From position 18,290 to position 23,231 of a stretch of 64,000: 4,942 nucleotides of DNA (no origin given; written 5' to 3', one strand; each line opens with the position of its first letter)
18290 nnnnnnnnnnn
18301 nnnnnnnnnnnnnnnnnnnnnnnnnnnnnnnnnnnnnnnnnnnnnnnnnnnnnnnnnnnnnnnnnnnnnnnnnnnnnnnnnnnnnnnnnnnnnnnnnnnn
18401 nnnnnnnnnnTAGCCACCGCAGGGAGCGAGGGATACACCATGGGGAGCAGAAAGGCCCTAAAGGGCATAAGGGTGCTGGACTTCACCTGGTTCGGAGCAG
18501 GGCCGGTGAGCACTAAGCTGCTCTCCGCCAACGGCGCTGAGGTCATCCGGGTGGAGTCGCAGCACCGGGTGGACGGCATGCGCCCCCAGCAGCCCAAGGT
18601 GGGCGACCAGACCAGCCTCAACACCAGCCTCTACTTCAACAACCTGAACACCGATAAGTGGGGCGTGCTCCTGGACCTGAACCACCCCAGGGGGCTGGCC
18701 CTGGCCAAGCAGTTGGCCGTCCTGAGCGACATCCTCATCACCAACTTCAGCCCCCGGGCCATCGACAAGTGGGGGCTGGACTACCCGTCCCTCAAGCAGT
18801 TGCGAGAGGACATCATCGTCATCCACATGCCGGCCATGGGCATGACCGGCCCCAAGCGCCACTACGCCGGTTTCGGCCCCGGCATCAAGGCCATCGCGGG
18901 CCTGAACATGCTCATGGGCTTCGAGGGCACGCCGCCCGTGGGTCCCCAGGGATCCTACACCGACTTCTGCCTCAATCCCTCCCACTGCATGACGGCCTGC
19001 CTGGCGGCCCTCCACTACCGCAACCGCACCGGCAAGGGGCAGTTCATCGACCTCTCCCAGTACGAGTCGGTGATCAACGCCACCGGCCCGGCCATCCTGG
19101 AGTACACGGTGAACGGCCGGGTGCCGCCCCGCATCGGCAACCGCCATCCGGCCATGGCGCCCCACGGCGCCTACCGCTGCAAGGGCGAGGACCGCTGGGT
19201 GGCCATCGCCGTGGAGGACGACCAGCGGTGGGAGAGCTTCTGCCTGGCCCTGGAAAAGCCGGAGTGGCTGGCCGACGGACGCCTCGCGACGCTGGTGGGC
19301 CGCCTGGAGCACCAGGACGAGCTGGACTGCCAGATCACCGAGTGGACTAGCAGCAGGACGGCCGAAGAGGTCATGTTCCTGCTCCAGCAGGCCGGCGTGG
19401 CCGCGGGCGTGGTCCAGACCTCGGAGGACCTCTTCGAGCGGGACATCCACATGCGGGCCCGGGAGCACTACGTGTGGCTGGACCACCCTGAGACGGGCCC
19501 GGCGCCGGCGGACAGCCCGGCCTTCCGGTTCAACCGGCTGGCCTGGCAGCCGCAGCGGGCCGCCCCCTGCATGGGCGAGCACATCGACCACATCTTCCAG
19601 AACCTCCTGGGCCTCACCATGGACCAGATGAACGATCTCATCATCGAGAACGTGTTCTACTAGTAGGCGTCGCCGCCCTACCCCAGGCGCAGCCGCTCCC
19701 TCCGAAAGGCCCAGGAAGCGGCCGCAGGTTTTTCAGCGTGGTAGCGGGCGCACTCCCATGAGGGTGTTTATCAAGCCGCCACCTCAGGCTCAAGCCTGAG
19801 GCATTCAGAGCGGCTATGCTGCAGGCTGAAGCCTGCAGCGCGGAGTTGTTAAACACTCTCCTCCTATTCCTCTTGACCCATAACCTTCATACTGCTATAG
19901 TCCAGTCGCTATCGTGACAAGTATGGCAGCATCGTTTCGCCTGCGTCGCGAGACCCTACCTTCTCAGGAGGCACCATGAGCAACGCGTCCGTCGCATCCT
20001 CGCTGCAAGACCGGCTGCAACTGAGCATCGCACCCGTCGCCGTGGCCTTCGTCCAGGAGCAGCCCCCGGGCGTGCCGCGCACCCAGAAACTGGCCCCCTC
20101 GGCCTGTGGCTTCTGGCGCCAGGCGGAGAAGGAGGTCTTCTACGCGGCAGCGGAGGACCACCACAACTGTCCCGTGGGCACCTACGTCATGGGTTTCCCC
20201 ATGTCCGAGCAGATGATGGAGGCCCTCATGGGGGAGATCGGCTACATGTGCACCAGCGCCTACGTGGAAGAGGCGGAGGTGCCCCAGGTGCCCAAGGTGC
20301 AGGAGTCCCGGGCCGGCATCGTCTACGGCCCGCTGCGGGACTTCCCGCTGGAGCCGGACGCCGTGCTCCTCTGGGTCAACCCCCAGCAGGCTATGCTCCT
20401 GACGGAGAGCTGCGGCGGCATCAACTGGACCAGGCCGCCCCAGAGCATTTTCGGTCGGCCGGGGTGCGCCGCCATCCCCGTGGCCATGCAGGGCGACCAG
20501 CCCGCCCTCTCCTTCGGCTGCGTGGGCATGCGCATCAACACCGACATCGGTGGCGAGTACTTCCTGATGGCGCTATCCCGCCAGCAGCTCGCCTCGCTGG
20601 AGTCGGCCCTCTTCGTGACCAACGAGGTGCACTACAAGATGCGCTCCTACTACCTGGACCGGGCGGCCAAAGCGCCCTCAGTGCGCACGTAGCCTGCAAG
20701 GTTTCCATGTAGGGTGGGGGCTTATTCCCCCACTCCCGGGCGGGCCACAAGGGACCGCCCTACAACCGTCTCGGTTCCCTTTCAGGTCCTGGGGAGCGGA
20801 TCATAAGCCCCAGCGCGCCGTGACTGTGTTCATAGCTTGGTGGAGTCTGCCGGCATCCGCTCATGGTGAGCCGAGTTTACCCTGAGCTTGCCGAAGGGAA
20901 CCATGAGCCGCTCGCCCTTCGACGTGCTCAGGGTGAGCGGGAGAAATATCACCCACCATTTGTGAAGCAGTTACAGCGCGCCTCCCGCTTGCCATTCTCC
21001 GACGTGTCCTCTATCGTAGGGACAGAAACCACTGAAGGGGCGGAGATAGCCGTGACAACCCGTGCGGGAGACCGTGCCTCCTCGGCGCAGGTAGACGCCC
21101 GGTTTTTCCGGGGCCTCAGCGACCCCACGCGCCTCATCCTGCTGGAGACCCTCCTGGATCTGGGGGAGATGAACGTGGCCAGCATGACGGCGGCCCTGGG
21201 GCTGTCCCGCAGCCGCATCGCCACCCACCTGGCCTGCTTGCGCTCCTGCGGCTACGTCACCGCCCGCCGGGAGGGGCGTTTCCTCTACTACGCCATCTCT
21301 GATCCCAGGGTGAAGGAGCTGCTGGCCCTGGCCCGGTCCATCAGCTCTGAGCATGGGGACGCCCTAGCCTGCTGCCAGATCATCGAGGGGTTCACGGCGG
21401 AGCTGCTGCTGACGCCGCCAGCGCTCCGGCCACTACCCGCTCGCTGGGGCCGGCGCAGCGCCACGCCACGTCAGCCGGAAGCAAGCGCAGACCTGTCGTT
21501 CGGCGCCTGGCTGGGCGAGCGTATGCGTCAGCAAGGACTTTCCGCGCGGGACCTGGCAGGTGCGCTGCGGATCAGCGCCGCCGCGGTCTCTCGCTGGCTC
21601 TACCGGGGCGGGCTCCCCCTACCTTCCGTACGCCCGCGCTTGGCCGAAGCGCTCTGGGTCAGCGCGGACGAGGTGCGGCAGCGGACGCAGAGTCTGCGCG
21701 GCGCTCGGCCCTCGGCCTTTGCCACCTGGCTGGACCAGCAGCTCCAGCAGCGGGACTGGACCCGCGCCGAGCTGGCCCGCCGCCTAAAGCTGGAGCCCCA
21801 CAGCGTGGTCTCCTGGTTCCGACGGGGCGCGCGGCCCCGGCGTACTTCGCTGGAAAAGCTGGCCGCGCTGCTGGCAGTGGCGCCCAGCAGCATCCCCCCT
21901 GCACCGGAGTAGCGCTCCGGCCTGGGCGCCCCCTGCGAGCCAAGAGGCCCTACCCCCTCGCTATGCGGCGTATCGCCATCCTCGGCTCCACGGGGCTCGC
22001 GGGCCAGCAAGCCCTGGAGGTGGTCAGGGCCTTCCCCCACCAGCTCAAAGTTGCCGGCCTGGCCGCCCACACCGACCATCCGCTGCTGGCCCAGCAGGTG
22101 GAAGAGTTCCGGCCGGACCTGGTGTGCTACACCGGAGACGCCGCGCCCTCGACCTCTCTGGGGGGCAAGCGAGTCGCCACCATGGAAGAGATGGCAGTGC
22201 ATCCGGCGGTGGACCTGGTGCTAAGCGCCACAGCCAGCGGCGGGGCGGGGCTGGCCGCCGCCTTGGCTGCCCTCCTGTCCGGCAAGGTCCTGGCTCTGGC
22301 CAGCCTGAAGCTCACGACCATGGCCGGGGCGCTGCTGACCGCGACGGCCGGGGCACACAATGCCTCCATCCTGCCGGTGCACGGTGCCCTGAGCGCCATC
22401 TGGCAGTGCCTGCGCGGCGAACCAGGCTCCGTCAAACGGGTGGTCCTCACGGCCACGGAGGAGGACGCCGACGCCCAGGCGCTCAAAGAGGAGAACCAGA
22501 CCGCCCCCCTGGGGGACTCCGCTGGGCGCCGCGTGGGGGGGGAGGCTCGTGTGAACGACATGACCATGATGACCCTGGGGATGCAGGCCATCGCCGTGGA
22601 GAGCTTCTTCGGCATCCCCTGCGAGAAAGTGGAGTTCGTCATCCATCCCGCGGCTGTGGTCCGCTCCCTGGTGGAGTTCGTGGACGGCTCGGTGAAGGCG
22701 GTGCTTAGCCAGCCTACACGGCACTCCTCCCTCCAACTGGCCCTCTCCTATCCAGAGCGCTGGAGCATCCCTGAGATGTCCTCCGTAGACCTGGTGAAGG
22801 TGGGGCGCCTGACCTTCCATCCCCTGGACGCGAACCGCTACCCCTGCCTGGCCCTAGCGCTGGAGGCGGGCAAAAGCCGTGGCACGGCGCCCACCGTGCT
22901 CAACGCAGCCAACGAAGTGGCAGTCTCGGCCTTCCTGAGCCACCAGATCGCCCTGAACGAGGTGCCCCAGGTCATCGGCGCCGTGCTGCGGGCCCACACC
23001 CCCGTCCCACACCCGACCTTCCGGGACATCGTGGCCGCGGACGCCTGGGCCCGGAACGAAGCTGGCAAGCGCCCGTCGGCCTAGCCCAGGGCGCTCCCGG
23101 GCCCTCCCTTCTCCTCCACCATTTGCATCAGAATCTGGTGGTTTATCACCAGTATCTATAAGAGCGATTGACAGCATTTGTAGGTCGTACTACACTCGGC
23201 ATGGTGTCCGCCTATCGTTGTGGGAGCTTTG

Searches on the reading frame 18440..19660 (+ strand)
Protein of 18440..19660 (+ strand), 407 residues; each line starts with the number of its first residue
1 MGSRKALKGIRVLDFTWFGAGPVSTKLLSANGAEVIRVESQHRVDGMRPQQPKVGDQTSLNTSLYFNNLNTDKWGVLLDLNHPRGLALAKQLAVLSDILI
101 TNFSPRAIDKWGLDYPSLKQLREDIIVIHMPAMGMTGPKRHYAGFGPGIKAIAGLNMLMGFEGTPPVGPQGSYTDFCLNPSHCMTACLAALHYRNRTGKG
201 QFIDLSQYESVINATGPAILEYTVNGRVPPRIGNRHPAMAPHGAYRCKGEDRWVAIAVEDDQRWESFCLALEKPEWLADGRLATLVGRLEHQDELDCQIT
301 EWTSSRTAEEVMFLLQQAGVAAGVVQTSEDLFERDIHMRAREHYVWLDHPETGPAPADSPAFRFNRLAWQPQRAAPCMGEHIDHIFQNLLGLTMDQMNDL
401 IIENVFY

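Call 95: search_protein_families(library=pfam, proteins=[window:18440-19660:+], max_evalue=0.00001)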
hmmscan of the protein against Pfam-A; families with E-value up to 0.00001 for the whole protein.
window:18440-19660:+ (407 aa): 1 family
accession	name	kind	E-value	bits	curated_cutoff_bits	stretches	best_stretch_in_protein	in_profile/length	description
PF02515.22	CoA_transf_3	-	3.2e-100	336.2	23.3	1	7-381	1-365/366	CoA-transferase family III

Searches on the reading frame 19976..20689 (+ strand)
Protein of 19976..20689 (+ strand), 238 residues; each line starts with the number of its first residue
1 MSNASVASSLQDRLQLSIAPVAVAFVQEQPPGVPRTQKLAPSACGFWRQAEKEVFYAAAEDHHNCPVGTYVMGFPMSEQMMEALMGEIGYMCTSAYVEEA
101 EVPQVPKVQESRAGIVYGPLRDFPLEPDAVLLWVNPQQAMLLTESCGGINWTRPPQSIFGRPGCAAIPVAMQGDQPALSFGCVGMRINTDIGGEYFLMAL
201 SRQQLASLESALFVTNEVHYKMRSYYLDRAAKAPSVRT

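Call 95: search_protein_families(library=pfam, proteins=[window:19976-20689:+], max_evalue=0.00001)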
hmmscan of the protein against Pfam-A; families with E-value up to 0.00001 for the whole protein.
window:19976-20689:+ (238 aa): 1 family
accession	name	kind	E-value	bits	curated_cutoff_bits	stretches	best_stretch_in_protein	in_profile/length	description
PF02596.20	DUF169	-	2.7e-26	93.1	27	1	10-209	2-207/209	Uncharacterised ArCR, COG2043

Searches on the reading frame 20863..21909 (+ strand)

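Call 95: search_protein_families(library=pfam, proteins=[window:20863-21909:+], max_evalue=0.00001)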
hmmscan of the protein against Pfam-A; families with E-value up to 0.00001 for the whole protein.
window:20863-21909:+ (349 aa): 6 families
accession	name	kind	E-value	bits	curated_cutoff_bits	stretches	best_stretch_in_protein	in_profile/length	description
PF01022.26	HTH_5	-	2.8e-13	49.9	22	1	87-133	1-46/47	Bacterial regulatory protein, arsR family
PF01381.28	HTH_3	-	9.2e-09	35.7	23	0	292-341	3-52/55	Helix-turn-helix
PF13443.12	HTH_26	-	3.1e-08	34.2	22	0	290-341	2-54/63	Cro/C1-type HTH DNA-binding domain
PF13560.12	HTH_31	-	6.3e-08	33.2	27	0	213-272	2-62/64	Helix-turn-helix domain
PF13384.12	HTH_23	-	2.6e-06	27.5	24.6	0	220-250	12-45/50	Homeodomain-like domain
PF13542.12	HTH_Tnp_ISL3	-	5.9e-06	26.1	27.4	0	285-321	15-49/51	Helix-turn-helix domain of transposase family ISL3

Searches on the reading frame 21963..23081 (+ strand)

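Call 95: search_protein_families(library=pfam, proteins=[window:21963-23081:+], max_evalue=0.00001)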
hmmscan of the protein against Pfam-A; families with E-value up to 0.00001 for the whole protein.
window:21963-23081:+ (373 aa): 2 families
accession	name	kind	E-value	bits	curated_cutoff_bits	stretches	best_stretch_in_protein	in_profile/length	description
PF13288.12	DXPR_C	-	5.8e-32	110.8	27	1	248-365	1-114/115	DXP reductoisomerase C-terminal domain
PF02670.22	DXP_reductoisom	-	6.7e-18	66.1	21.7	1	4-113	1-120/129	1-deoxy-D-xylulose 5-phosphate reductoisomerase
